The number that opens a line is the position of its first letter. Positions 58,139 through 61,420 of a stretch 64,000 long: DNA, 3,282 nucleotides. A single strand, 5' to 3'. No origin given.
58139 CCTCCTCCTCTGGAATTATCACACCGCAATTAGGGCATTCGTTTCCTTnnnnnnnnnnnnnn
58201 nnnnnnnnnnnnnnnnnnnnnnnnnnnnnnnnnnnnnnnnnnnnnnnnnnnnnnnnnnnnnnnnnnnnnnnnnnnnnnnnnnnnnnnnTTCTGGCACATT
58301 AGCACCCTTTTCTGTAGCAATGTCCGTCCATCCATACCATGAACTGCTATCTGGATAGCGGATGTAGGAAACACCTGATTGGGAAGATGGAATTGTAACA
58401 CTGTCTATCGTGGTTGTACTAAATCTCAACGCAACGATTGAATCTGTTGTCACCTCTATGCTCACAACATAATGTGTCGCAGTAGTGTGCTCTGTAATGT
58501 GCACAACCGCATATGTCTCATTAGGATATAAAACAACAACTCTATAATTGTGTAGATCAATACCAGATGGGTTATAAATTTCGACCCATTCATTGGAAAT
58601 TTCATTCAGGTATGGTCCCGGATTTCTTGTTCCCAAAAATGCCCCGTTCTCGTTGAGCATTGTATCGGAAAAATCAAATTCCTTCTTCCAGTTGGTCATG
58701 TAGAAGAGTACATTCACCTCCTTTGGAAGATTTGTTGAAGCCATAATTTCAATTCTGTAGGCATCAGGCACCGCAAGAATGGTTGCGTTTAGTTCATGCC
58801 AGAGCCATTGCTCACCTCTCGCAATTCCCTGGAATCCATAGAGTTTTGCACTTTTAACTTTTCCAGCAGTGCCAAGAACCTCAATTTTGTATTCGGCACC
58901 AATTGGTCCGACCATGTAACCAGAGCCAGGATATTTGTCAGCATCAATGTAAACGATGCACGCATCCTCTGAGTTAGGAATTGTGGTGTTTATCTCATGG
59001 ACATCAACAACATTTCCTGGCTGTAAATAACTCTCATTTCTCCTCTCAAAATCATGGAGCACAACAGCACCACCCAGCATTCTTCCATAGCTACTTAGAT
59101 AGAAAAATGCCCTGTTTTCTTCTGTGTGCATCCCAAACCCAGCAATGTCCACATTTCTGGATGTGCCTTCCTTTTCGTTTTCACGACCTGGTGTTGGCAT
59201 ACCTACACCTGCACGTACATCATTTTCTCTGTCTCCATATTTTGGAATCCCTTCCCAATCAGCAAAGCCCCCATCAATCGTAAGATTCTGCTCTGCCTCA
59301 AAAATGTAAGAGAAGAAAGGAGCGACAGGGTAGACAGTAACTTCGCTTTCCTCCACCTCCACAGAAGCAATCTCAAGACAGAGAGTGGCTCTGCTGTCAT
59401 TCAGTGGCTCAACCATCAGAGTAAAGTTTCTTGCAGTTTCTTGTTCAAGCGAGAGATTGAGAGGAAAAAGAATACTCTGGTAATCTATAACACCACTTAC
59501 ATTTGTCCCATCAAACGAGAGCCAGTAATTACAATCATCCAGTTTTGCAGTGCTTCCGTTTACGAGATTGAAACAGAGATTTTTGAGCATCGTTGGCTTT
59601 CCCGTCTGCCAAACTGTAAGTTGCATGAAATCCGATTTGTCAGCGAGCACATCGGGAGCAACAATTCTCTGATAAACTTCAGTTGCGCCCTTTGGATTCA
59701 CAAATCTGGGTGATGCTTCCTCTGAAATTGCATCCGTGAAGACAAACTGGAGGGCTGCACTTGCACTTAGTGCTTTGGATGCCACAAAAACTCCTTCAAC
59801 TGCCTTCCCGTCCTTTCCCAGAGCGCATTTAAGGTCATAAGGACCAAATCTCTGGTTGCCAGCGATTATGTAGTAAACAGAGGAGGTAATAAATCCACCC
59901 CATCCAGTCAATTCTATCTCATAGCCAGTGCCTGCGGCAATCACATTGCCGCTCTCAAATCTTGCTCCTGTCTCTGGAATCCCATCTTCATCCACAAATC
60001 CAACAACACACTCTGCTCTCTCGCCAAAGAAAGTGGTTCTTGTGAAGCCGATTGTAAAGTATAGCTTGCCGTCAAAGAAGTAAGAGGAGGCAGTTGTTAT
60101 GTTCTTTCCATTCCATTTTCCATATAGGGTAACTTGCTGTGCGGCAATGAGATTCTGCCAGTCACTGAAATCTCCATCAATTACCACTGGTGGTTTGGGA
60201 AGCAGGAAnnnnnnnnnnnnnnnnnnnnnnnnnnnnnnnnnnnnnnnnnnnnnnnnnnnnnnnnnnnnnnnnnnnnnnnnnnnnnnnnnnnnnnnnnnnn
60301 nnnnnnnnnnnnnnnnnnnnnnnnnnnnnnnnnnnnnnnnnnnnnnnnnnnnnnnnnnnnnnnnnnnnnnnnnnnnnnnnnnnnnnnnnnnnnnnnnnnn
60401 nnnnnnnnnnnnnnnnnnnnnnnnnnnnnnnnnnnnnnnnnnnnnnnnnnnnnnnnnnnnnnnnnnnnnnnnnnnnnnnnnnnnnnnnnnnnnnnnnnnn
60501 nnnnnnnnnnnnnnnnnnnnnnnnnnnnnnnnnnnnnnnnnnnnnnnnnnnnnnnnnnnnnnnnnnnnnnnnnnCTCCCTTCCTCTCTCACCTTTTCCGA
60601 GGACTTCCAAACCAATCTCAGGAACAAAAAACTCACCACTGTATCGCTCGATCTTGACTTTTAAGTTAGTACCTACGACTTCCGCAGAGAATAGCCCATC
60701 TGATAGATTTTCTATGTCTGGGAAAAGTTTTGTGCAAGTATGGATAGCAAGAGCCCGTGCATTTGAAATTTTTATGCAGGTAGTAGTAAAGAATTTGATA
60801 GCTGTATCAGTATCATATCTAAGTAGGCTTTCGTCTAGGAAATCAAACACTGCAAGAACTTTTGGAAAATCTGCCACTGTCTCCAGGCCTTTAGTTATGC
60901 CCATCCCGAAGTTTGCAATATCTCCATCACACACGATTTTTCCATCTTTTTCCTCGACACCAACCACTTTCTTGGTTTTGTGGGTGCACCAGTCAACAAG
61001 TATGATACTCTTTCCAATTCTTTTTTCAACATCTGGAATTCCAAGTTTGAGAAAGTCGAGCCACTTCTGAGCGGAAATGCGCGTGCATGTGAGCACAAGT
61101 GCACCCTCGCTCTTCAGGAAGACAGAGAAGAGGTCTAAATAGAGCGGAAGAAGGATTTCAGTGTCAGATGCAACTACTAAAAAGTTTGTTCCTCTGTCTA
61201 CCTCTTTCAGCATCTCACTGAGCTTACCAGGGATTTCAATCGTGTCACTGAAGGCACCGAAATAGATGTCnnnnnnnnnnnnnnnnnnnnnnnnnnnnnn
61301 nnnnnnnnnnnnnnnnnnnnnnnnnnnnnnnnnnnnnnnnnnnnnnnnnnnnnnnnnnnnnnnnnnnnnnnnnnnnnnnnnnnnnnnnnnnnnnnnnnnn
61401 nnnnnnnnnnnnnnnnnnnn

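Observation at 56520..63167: HTH regulator / KaiC-like ATPase / 1228-aa pseudo-KaiC transmembrane protein / Zn-ribbon-TPR membrane protein operon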

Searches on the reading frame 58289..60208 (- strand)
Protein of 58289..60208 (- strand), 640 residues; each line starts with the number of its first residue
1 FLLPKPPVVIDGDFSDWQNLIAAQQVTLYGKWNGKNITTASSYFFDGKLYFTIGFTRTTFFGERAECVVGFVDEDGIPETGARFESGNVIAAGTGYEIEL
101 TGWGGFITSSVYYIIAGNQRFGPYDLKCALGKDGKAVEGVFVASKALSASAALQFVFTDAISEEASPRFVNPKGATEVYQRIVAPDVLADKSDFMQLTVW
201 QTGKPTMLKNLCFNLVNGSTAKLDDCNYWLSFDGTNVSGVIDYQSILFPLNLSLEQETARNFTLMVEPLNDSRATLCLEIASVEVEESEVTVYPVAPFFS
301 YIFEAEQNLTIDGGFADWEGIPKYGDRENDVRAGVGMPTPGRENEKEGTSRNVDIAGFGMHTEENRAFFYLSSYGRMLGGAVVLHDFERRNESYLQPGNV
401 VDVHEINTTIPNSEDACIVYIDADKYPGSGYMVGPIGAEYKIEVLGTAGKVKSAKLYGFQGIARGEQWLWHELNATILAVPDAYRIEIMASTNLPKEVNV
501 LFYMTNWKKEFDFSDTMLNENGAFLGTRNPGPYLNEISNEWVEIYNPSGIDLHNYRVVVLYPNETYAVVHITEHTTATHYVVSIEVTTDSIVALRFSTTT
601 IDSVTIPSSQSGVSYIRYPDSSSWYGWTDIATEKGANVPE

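Call 61: predict_structure(alignment_id=A4)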
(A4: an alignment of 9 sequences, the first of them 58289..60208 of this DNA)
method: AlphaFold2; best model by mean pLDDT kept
length: 640 residues; sequences in the alignment: 9
mean_pLDDT: 64.3   pTM: 0.50
mean pLDDT of the five models: 64.3, 61.1, 61.0, 60.5, 59.6
residues with pLDDT >= 90: 32; 70-90: 274; 50-70: 167; < 50: 167
segments of 3 or more residues with pLDDT < 50: 1-3, 27-34, 85-90, 160-174, 288-295, 326-352, 381-411, 510-531, 600-640
pLDDT, mean of each block of 10 residues (from residue 1): 60 76 49 57 83 78 63 71 49 71 61 63 67 80 74 63 38 52 76 83 75 77 88 90 85 81 89 79 61 56 77 79 55 31 31 64 86 65 36 29 28 70 71 70 78 87 62 88 82 76 60 39 28 66 69 74 71 74 71 59 36 42 36 28
secondary structure, 60 per line:
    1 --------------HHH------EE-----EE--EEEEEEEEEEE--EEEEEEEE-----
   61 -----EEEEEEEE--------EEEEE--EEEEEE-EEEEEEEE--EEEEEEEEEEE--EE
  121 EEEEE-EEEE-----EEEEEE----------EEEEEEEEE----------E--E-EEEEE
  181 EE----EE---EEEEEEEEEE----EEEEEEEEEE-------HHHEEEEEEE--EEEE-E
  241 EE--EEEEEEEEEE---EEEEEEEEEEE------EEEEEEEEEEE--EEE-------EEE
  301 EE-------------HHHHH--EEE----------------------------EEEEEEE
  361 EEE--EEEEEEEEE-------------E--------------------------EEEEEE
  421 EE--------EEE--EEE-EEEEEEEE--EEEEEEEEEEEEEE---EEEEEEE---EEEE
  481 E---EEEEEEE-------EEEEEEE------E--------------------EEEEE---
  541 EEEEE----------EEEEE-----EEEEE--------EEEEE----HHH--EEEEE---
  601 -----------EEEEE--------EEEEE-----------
elements in order: E35-45 E48-55 E66-73 E82-86 E89-94 E96-103 E106-116 E119-125 E127-130 E136-141 E152-160 E176-182 E192-201 E206-215 E226-232 E235-238 E240-242 E245-254 E258-268 E275-285 E288-290 E298-302 H316-320 E323-325 E354-363 E366-374 E415-422 E431-433 E436-438 E440-447 E450-463 E467-473 E477-481 E485-491 E499-505 E533-537 E541-545 E556-560 E566-570 E579-583 E593-597 E612-616 E625-629

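Call 65: fold_search(model_id=the predicted structure, library=pdb)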
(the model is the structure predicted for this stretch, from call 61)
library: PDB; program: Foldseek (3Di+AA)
matches with E <= 10: 1634; with E <= 0.001: 62
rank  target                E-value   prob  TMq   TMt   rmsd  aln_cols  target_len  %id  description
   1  8xen_A                1.8e-06  0.99  0.14  0.10  36.7       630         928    7  Cryo-EM structure of integrin ITGAV/ITGB3 complex, conformation 4 (released 2024-12-18)
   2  4mmx_A                2.0e-06  0.99  0.15  0.11  30.6       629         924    7  Integrin AlphaVBeta3 ectodomain bound to the tenth domain of Fibronectin (released 2014-03-26)
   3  6avq_A                3.4e-06  0.98  0.13  0.10  31.0       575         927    7  The Therapeutic Antibody LM609 Selectively Inhibits Ligand Binding to Human alpha-V beta-3 Integrin via Steric Hindran (released 2017-11-01)
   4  6avr_A                3.8e-06  0.97  0.13  0.10  32.6       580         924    6  Human alpha-V beta-3 Integrin (intermediate conformation) in complex with the therapeutic antibody LM609 (released 2017-11-01)
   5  4g1m_A                5.5e-06  0.95  0.13  0.10  32.7       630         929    8  Re-refinement of alpha V beta 3 structure (released 2012-12-12)
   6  8ayh_C                5.5e-06  0.63  0.09  0.09  30.9       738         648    9  Structure of Complement C5 in Complex with small molecule inhibitor and CVF (released 2022-12-21)
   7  8t2v_A                7.8e-06  0.99  0.14  0.10  26.4       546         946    7  Cryo-EM Structures of Full-length Integrin alphaIIbbeta3 in Native Lipids (released 2023-07-26)
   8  3ije_A                9.0e-06  0.90  0.13  0.09  32.1       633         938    8  Crystal structure of the complete integrin alhaVbeta3 ectodomain plus an Alpha/beta transmembrane fragment (released 2009-09-29)
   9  9e8a_A                1.1e-05  1.00  0.16  0.11  26.2       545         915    8  Integrin aIIbb3 bent conformation from human platelet membrane crude preparation (released 2025-10-15)
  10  8xez_A                1.3e-05  0.99  0.15  0.11  37.1       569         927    8  Cryo-EM structure of integrin ITGAV/ITGB3 complex, conformation 5 (released 2024-12-18)
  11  7nxd_A                1.4e-05  0.98  0.14  0.11  31.3       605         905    8  Cryo-EM structure of human integrin alpha5beta1 in the half-bent conformation (released 2021-08-25)
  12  6avu_A                1.4e-05  0.96  0.14  0.10  32.2       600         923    7  Human alpha-V beta-3 Integrin (open conformation) in complex with the therapeutic antibody LM609 (released 2017-11-01)
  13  8xei_A                1.6e-05  0.94  0.14  0.10  32.5       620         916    8  Cryo-EM structure of integrin ITGAV/ITGB3 complex, conformation 1 (released 2024-12-18)
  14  4mmz_A                1.9e-05  0.91  0.13  0.10  32.0       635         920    8  Integrin AlphaVBeta3 ectodomain bound to an antagonistic tenth domain of Fibronectin (released 2014-03-26)
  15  1jv2_A                2.5e-05  0.89  0.13  0.09  32.4       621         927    8  CRYSTAL STRUCTURE OF THE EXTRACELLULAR SEGMENT OF INTEGRIN ALPHAVBETA3 (released 2001-10-17)
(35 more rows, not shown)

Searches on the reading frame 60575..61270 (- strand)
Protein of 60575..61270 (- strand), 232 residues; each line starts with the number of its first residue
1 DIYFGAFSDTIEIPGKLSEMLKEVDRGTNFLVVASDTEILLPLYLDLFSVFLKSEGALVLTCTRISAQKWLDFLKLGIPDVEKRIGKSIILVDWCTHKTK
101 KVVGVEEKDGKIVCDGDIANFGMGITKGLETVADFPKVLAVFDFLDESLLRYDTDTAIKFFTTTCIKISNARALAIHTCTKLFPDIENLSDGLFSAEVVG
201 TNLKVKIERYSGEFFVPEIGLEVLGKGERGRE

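Call 73: search_protein_families(library=pfam, proteins=[window:60575-61270:-], max_evalue=10)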
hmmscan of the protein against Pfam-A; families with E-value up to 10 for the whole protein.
window:60575-61270:- (232 aa): 1 family
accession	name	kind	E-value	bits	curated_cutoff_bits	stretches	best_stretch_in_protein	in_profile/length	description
PF24336.1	DUF7504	-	0.0082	17.1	27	1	90-179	60-157/179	Family of unknown function (DUF7504)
